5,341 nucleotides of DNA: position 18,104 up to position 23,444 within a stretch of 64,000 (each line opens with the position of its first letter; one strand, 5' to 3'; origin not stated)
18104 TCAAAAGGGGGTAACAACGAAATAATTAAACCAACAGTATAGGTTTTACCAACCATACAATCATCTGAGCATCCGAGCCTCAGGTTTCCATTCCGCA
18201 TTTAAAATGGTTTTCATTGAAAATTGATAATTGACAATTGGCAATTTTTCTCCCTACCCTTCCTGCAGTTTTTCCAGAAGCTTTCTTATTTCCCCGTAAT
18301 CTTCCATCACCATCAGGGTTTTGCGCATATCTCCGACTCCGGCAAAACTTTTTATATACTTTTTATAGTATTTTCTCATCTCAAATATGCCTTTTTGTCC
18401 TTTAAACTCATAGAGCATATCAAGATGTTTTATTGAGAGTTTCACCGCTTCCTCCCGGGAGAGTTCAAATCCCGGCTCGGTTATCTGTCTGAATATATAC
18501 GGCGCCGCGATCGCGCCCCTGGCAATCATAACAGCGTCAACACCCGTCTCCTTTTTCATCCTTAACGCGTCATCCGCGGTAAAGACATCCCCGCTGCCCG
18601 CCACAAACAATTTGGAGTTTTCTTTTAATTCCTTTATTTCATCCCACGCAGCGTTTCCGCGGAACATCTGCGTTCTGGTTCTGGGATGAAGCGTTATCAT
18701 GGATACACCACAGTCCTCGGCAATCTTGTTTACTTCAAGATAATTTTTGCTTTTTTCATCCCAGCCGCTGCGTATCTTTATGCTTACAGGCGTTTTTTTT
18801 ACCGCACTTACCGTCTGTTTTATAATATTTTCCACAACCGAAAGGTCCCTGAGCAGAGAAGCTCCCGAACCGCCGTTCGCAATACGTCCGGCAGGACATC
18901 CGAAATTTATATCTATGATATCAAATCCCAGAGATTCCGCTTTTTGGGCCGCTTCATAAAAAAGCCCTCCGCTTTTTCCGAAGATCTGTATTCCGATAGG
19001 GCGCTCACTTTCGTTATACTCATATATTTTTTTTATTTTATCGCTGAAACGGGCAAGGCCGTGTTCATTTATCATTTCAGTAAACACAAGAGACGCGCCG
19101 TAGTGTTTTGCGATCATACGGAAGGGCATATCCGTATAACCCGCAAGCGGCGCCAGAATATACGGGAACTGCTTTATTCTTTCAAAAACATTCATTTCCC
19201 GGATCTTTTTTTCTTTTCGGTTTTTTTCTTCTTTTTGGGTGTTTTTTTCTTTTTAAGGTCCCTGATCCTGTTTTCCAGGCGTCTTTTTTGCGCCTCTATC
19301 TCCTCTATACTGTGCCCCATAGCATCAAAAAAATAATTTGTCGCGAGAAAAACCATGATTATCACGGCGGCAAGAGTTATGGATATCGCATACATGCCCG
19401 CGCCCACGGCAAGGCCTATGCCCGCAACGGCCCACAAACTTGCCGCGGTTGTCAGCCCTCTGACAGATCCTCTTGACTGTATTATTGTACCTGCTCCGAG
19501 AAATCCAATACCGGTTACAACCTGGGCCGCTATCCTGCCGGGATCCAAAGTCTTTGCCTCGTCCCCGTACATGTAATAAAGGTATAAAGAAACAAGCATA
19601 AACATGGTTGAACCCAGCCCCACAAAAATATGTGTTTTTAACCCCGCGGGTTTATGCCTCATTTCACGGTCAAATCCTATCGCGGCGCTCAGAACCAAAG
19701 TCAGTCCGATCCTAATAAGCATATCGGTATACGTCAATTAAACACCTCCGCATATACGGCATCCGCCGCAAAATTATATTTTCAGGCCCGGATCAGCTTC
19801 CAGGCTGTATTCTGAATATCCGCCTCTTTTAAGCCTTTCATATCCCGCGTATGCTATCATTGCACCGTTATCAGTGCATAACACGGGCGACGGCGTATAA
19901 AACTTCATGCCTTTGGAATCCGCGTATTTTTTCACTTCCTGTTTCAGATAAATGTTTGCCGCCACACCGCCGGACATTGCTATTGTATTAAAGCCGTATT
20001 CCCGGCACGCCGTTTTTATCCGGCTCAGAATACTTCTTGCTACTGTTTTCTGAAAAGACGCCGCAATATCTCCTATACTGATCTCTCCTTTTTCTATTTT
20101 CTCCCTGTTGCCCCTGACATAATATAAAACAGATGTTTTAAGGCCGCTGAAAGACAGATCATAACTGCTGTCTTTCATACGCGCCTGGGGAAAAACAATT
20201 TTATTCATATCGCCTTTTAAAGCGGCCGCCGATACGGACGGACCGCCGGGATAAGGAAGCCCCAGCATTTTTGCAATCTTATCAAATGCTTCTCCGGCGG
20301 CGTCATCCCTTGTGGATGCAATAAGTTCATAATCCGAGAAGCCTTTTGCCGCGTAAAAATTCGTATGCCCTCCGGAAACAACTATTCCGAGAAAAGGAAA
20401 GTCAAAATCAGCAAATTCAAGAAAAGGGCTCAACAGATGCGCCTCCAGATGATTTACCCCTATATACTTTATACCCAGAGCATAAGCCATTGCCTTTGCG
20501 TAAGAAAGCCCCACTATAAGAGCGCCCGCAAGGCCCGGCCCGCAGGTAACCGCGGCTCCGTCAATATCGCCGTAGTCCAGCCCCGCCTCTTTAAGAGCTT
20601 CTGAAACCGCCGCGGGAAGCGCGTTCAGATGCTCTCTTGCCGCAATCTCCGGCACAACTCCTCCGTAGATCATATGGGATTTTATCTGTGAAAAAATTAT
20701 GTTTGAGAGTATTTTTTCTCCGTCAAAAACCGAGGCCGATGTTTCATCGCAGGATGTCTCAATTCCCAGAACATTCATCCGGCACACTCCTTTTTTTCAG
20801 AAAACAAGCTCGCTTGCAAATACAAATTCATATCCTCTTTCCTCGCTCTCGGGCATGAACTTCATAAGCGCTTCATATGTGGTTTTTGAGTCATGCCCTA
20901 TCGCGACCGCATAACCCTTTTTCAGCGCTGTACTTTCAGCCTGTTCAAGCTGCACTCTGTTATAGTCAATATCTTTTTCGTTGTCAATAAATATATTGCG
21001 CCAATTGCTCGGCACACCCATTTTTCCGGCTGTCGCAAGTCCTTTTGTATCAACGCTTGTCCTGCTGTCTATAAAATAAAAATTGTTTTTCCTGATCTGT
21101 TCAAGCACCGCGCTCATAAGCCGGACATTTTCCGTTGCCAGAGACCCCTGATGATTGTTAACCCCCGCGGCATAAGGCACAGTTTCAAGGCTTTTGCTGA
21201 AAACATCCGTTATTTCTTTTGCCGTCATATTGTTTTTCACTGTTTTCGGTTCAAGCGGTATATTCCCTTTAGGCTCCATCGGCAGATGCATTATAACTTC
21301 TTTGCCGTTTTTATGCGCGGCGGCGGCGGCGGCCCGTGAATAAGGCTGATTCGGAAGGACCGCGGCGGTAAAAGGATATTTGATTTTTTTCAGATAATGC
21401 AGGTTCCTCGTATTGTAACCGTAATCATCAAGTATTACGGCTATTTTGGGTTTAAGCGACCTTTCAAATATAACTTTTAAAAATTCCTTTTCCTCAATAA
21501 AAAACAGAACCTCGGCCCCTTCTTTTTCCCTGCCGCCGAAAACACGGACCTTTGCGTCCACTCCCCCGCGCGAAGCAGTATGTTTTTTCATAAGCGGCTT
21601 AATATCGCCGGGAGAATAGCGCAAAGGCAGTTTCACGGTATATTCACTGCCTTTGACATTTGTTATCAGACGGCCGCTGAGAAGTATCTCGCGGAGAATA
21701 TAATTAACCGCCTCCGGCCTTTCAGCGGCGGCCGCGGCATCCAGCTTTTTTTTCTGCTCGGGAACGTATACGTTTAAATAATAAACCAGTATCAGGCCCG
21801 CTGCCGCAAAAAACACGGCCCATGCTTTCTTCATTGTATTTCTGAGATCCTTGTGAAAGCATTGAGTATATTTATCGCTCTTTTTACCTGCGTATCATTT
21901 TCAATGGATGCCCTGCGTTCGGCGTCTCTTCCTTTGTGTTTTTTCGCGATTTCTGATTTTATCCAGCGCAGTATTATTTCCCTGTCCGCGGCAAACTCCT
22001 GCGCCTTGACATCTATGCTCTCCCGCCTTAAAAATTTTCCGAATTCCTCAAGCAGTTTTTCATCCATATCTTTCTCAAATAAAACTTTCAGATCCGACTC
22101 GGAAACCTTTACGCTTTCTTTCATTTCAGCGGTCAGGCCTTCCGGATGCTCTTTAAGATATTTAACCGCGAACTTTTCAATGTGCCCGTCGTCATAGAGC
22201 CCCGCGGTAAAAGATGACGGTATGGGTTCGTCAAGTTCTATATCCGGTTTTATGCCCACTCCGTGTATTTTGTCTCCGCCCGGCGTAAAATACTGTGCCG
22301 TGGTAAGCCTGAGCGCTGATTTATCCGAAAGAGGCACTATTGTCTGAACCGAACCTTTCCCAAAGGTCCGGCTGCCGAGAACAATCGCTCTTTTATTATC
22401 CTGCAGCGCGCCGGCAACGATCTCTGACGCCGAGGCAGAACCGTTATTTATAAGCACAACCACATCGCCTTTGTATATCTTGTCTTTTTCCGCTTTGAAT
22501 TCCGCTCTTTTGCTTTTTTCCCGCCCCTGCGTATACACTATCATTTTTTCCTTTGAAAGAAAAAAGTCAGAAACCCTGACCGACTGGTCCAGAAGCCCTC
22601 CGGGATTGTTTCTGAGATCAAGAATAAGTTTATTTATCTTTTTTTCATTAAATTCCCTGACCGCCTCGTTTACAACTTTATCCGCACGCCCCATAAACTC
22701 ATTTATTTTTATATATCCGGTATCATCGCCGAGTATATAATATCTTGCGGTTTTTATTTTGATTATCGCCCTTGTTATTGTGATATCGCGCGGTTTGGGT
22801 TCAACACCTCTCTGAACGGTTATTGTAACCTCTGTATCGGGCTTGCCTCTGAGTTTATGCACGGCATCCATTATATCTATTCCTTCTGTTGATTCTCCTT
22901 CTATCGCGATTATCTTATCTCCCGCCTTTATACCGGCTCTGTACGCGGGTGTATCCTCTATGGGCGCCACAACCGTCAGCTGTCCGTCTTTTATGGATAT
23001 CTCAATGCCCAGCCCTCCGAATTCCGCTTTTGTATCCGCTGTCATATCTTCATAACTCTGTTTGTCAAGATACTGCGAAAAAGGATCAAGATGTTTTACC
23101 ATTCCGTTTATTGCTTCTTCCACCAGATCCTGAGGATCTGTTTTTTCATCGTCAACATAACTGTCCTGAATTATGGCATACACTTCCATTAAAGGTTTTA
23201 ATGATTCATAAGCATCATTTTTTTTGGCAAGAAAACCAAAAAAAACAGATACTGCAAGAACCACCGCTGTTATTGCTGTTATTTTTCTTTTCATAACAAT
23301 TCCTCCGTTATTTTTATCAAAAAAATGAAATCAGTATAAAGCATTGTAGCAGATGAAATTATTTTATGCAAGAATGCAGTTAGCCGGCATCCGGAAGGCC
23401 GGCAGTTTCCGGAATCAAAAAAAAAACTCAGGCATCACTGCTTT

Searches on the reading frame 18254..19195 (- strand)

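Call 12: search_protein_families(library=pfam, proteins=[window:18254-19195:-])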
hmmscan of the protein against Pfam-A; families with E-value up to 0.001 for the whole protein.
window:18254-19195:- (313 aa): 2 families
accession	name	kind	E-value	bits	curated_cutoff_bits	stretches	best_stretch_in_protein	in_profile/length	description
PF01207.24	Dus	-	2.7e-74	250.6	20.4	1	13-307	1-302/311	Dihydrouridine synthase (Dus)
PF01180.27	DHO_dh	-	1.7e-05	24.6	27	0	42-174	71-196/291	Dihydroorotate dehydrogenase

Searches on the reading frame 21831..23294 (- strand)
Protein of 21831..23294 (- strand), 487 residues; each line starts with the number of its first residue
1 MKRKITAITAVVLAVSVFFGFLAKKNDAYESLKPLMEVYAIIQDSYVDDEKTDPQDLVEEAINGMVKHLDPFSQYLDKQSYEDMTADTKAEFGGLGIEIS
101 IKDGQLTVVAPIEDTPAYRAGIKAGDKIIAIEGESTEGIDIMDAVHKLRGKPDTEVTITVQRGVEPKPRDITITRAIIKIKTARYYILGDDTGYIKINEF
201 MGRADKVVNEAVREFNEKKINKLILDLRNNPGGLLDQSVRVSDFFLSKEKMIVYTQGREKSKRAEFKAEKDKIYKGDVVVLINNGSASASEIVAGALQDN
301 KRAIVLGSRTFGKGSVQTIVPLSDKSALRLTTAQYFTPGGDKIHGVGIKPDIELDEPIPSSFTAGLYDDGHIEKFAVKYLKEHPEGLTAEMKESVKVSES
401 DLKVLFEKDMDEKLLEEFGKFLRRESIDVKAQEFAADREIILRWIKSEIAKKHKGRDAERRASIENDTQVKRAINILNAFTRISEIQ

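Call 12: search_protein_families(library=pfam, proteins=[window:21831-23294:-])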
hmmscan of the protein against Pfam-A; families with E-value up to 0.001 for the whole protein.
window:21831-23294:- (487 aa): 5 families
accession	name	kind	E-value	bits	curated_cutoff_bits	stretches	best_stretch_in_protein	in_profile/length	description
PF03572.23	Peptidase_S41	-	4.5e-58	195.9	24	1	191-353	1-164/165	Peptidase family S41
PF17820.7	PDZ_6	-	1.3e-12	47.7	27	1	108-162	2-54/54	PDZ domain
PF00595.29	PDZ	-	4.8e-11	43.3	23.2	1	91-161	8-81/81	PDZ domain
PF13180.12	PDZ_2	-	5e-11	43.2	27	1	93-168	1-75/80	PDZ domain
PF22694.1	CtpB_N-like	-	2.3e-10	41.2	27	1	24-79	30-84/85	Activating protease CtpB N-terminal domain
